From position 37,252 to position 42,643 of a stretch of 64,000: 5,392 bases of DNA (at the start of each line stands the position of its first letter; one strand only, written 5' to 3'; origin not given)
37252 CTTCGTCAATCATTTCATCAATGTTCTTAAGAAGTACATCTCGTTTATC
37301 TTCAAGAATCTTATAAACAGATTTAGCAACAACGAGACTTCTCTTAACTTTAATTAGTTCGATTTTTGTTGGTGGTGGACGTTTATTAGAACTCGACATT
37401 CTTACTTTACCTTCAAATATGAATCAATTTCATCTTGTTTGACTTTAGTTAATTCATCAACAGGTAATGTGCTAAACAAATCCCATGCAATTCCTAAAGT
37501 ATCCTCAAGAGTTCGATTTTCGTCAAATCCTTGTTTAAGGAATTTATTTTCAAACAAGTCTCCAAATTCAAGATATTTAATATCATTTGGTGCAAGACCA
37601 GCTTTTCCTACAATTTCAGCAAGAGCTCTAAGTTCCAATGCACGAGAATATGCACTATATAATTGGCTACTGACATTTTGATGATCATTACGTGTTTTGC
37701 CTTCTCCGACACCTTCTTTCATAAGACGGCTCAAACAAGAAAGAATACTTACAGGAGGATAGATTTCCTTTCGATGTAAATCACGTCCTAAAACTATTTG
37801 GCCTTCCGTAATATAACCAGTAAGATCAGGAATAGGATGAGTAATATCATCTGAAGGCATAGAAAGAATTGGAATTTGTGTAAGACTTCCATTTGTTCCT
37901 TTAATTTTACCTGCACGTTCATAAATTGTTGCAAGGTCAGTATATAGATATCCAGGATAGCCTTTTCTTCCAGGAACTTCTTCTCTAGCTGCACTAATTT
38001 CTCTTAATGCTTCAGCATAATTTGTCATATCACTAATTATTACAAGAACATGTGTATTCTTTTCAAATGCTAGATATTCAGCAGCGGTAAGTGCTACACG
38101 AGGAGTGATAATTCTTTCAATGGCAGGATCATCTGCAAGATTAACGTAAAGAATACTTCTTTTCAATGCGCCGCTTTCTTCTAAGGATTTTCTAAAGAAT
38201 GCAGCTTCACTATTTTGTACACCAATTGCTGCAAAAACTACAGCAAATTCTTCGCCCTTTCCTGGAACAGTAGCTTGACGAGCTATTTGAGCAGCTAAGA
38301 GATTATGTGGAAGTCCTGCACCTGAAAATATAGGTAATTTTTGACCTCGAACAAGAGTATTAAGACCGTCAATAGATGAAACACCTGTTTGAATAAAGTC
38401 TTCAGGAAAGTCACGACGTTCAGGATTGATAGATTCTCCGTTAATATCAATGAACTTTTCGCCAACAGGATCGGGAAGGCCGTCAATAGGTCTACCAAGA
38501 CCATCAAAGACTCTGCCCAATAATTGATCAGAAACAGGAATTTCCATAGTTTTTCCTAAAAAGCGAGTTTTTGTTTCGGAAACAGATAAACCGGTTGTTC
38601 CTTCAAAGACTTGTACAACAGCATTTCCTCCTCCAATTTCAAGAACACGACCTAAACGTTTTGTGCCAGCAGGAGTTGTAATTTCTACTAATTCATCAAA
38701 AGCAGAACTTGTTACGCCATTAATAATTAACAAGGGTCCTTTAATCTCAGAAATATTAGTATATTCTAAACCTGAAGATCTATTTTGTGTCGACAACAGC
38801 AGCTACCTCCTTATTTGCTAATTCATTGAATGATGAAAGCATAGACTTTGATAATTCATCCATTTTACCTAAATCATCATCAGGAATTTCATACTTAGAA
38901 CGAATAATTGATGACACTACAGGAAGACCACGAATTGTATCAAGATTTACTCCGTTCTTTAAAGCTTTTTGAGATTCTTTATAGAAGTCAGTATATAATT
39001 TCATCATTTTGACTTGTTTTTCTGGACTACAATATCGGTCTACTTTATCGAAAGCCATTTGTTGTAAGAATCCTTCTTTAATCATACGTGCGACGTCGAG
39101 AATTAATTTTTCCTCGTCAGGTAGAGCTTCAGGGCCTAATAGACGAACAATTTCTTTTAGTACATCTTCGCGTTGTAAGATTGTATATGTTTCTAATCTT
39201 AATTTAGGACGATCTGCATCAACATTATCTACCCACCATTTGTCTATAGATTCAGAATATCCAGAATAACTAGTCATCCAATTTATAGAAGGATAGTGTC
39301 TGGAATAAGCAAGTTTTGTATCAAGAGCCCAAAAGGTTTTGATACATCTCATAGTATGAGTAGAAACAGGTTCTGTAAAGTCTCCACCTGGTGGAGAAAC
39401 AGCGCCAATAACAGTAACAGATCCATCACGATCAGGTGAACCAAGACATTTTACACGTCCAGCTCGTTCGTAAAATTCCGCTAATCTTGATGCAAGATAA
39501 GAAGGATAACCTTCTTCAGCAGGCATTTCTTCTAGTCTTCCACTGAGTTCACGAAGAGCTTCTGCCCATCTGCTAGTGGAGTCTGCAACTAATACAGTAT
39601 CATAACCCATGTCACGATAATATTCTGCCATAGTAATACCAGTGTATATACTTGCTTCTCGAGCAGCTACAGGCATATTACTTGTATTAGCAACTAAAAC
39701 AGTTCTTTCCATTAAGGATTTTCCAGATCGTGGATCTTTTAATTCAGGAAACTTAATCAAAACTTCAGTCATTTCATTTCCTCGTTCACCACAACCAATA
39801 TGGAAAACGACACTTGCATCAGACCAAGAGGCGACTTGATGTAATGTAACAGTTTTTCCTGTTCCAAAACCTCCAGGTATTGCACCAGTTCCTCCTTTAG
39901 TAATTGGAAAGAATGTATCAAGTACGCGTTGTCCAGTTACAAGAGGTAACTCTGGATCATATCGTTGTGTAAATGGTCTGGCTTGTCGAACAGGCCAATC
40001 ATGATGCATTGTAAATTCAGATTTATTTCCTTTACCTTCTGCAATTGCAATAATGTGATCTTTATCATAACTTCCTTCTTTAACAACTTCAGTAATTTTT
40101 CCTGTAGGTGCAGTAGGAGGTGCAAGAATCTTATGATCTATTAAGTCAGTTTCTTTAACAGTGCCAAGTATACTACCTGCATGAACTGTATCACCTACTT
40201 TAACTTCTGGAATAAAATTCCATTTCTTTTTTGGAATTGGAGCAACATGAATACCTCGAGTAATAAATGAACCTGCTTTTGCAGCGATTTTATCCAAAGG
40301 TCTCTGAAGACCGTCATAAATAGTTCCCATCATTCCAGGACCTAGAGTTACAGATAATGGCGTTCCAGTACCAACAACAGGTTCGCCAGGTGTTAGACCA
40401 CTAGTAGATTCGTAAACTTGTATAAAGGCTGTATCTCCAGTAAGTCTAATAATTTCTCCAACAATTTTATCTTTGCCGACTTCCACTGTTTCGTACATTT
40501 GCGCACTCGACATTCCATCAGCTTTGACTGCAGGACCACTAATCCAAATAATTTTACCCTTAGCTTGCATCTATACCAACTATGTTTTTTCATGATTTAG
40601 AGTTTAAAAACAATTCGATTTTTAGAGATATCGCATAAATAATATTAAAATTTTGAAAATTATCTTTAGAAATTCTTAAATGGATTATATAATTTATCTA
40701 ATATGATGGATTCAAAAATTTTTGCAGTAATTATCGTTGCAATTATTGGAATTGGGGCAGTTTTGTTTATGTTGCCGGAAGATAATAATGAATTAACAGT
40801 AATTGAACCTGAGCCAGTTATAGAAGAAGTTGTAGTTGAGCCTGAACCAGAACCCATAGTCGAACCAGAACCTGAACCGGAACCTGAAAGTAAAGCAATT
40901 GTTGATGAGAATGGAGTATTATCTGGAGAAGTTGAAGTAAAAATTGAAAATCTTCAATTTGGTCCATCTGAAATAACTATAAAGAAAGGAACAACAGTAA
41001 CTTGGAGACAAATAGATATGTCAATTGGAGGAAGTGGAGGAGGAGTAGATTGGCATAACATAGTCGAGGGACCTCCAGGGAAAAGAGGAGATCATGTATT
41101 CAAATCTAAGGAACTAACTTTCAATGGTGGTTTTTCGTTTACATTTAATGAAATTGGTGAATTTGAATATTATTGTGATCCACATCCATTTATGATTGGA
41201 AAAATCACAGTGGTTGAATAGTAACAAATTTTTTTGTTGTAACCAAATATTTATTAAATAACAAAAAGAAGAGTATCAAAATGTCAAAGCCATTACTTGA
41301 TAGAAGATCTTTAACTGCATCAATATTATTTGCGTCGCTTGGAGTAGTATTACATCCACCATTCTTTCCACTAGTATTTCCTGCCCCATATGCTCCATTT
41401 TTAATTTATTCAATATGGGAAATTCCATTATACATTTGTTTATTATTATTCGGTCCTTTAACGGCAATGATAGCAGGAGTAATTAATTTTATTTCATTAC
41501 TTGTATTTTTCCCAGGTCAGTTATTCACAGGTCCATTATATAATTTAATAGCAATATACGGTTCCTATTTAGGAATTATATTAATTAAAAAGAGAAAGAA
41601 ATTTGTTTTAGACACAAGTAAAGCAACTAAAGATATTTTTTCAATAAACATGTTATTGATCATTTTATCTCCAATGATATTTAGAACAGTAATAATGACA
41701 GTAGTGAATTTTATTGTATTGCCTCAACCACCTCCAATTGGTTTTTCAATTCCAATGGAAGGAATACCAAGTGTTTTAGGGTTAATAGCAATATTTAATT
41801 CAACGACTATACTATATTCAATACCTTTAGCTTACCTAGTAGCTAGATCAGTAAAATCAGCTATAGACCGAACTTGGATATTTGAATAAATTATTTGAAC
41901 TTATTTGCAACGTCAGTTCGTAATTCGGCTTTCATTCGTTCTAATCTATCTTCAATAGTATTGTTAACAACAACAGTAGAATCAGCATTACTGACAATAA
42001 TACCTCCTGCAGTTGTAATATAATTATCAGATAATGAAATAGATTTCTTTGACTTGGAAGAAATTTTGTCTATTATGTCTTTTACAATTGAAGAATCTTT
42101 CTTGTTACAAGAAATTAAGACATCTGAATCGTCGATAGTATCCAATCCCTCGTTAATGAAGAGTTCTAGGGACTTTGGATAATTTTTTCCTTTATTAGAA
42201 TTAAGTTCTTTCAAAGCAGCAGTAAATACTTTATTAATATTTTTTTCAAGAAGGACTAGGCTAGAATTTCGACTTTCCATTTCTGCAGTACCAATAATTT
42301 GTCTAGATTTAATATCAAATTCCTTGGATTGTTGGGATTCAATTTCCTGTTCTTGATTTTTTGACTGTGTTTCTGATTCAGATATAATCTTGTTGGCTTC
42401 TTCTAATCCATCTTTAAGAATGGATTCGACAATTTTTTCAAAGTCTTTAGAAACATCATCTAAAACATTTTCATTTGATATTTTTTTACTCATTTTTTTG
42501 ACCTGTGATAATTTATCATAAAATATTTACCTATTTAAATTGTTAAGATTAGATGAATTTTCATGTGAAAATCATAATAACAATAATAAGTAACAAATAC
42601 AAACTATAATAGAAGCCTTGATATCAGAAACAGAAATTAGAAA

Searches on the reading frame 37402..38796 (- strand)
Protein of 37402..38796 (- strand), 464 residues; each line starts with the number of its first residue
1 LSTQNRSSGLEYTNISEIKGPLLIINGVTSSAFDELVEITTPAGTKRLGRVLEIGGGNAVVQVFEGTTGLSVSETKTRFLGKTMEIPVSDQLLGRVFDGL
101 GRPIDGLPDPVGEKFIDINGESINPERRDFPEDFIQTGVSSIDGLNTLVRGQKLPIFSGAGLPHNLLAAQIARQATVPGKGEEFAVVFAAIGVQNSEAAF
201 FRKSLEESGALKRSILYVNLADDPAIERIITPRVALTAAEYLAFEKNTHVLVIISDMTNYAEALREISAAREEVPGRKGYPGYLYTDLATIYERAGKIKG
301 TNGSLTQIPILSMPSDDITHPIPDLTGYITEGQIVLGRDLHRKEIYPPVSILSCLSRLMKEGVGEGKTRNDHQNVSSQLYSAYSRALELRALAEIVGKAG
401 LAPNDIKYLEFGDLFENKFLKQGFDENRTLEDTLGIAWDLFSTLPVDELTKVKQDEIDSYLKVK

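Call 45: search_protein_families(library=pfam, proteins=[window:37402-38796:-])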
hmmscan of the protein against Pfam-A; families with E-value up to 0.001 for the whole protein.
window:37402-38796:- (464 aa): 3 families
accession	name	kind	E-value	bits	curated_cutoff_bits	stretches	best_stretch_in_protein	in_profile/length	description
PF00006.31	ATP-synt_ab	-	3.1e-78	262.7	29.5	1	138-356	1-213/213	ATP synthase alpha/beta family, nucleotide-binding domain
PF22919.1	ATP-synt_VA_C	-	4.1e-28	97.8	24.7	1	362-460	2-100/101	C-terminal domain of V and A type ATP synthase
PF02874.29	ATP-synt_ab_N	-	1.9e-11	44.8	20.9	1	15-80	1-68/69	ATP synthase alpha/beta family, beta-barrel domain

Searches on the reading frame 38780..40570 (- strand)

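Call 45: search_protein_families(library=pfam, proteins=[window:38780-40570:-])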
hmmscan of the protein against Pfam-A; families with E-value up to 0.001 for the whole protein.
window:38780-40570:- (596 aa): 4 families
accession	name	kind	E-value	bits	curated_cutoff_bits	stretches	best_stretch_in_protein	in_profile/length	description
PF00006.31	ATP-synt_ab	-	5e-73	245.7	29.5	1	213-436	1-213/213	ATP synthase alpha/beta family, nucleotide-binding domain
PF16886.11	ATP-synt_ab_Xtn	-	4e-26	91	25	1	114-195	7-88/88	ATPsynthase alpha/beta subunit barrel-sandwich domain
PF22919.1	ATP-synt_VA_C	-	3.4e-25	88.5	24.7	1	444-546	2-100/101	C-terminal domain of V and A type ATP synthase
PF02874.29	ATP-synt_ab_N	-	7.3e-14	52.5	20.9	1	10-69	4-69/69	ATP synthase alpha/beta family, beta-barrel domain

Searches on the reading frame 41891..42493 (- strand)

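Call 45: search_protein_families(library=pfam, proteins=[window:41891-42493:-])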
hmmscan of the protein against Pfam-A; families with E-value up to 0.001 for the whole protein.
window:41891-42493:- (200 aa): 1 family
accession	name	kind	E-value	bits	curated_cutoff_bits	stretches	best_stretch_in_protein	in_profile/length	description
PF01991.23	vATP-synt_E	-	2.7e-23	82.9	24.2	1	21-198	9-197/199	ATP synthase (E/31 kDa) subunit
